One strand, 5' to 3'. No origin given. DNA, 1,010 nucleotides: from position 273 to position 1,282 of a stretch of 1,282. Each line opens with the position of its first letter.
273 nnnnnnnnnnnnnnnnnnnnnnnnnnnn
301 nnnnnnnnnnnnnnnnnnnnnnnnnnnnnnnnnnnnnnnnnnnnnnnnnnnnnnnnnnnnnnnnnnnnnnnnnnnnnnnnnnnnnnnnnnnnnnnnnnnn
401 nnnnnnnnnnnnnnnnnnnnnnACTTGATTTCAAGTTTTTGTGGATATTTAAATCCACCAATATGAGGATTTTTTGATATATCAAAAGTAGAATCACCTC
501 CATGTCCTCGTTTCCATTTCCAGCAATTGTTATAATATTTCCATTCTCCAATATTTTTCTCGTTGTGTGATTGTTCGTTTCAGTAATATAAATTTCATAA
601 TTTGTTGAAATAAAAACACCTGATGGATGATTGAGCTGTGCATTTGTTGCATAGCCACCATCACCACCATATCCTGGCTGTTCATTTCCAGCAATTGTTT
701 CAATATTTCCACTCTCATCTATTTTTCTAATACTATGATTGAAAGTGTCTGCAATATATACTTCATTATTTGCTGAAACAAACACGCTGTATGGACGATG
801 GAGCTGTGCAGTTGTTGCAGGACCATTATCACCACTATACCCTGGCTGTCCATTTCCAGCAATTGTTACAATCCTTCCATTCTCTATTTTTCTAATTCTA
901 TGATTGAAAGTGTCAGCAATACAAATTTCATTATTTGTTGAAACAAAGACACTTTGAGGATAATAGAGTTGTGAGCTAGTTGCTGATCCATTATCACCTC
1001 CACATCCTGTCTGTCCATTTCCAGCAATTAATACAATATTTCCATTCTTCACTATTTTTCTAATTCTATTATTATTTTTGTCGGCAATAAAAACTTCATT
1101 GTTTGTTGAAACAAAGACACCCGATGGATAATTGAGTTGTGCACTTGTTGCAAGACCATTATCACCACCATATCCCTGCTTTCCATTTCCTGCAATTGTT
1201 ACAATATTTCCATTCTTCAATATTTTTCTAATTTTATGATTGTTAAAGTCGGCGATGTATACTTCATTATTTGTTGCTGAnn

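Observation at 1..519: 173-codon open frame with no ATG and no stop: an uncharacterised, probably alpha-helical module fused C-terminal to the NHL propeller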

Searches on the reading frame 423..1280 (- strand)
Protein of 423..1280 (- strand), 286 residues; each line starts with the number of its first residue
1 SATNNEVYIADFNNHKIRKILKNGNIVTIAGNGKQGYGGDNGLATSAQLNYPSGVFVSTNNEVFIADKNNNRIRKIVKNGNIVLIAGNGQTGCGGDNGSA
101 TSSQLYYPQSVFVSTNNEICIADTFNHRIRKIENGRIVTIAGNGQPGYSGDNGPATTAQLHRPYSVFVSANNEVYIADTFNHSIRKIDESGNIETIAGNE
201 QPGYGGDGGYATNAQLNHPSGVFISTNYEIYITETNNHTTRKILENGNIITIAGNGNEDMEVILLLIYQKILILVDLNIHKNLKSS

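Call 6: search_protein_families(library=pfam, proteins=[window:423-1280:-], max_evalue=1)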
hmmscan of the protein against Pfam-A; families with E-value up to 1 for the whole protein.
window:423-1280:- (286 aa): 9 families
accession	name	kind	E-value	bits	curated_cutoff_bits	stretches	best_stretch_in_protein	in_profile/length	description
PF25021.1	TEN_NHL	-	5.2e-26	91.9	27.1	4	4-76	271-356/357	Teneurin NHL domain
PF01436.27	NHL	-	7.3e-26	89.3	20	5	49-75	1-27/28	NHL repeat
PF09066.15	B2-adapt-app_C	-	0.0036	17.7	22.6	0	235-282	35-85/112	Beta2-adaptin appendage, C-terminal sub-domain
PF22583.2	UPF0425_C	-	0.0038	17.4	27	0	219-256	9-49/70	UPF0425 C-terminal domain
PF24684.1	Vgb_lyase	-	0.0066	15.7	50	0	50-82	97-129/290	Virginiamycin B lyase family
PF00538.25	Linker_histone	-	0.0086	16.7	22.4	0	69-92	46-69/74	linker histone H1 and H5 family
PF22177.2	PBP1_XylR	-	0.0093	16.6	27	0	6-33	52-79/98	XylR N-terminal domain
PF04019.17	DUF359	-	0.16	12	25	1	223-270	44-91/126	Protein of unknown function (DUF359)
PF01243.27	PNPOx_N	-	0.3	11.9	28.1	0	16-88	4-65/120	Pyridoxamine 5'-phosphate oxidase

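Call 8: search_protein_families(library=ncbifam, proteins=[window:423-1280:-], max_evalue=1)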
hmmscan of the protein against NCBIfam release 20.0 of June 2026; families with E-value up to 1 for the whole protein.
window:423-1280:- (286 aa): 14 families
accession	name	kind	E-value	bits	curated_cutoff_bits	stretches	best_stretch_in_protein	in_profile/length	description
NF035926.1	scyF_NHL_VPEP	equivalog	7.3e-18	64.9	350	3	4-151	162-293/376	scytonemin biosynthesis PEP-CTERM protein ScyF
NF033206.1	ScyE_fam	subfamily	3.3e-06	26.9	80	1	3-83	262-330/333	ScyD/ScyE family protein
NF041908.1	HVO_2922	equivalog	6.7e-06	26.1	90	1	227-257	2-32/54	HVO_2922 family protein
NF047780.1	LIC12708_fam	subfamily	8.5e-06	24.9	150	1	4-84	66-154/391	LIC_12708 family protein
NF007400.1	PRK09929.1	equivalog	5.6e-05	23.3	90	1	57-91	43-77/91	DUF1471 family periplasmic protein YahO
NF007039.0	PRK09496.3-2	equivalog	0.00052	18.9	293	1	57-89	20-52/446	Trk system potassium transporter TrkA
NF007035.0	PRK09496.2-2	equivalog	0.0052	15.6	521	1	58-90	21-53/455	Trk system potassium transporter TrkA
NF007032.0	PRK09496.1-4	equivalog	0.007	15.4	309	0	56-90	19-53/457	Trk system potassium transporter TrkA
TIGR00080.1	pimt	equivalog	0.019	14.8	159.05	0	15-37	120-141/216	protein-L-isoaspartate O-methyltransferase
TIGR03682.1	arCOG04112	equivalog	0.02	14.1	202.8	0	37-78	152-193/308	diphthamide biosynthesis enzyme Dph2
TIGR03318.1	YdfZ_fam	hypoth_equivalog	0.034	14.7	49.7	0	72-93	6-27/65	putative selenium delivery protein YdfZ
NF005156.0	PRK06635.1-5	equivalog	0.035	12.8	594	0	5-44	109-146/411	aspartate kinase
NF049890.1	Bet1-4galacdseBT4151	equivalog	0.044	11.7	1500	0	51-94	742-785/952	exo-beta-1,4-galactosidase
NF000022.1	stregra_B_VgbA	exception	0.27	10.3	600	0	47-83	138-174/299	streptogramin B lyase Vgb(A)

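Call 9: search_protein_families(library=phrogs, proteins=[window:423-1280:-], max_evalue=1)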
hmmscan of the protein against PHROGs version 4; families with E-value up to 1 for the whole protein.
window:423-1280:- (286 aa): 10 families
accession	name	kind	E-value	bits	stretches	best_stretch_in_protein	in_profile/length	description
phrog_31293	-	unknown function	0.0064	17.8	0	118-132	43-57/86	-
phrog_18727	-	unknown function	0.06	14.4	0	95-132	16-53/116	-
phrog_9616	-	unknown function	0.12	13.5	0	50-73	2-24/118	-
phrog_5456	-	unknown function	0.17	13.1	0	159-197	7-45/102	-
phrog_35494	-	unknown function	0.17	12.9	0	7-34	39-66/75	-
phrog_629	-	integration and excision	0.18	12.8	0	53-80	50-77/82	excisionase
phrog_17614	-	unknown function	0.28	12.5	0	105-137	14-46/97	-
phrog_15231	-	unknown function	0.31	12.4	0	13-38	29-54/138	-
phrog_3628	-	unknown function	0.48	10.6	0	11-40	200-228/257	-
phrog_5784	-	unknown function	0.92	10.7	0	177-196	8-27/80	-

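Call 13: find_encoding_contigs(protein=window:423-1280:-, flank=10000)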
Protein window:423-1280:- (286 aa): no gene with exactly this product is on record in the collection.
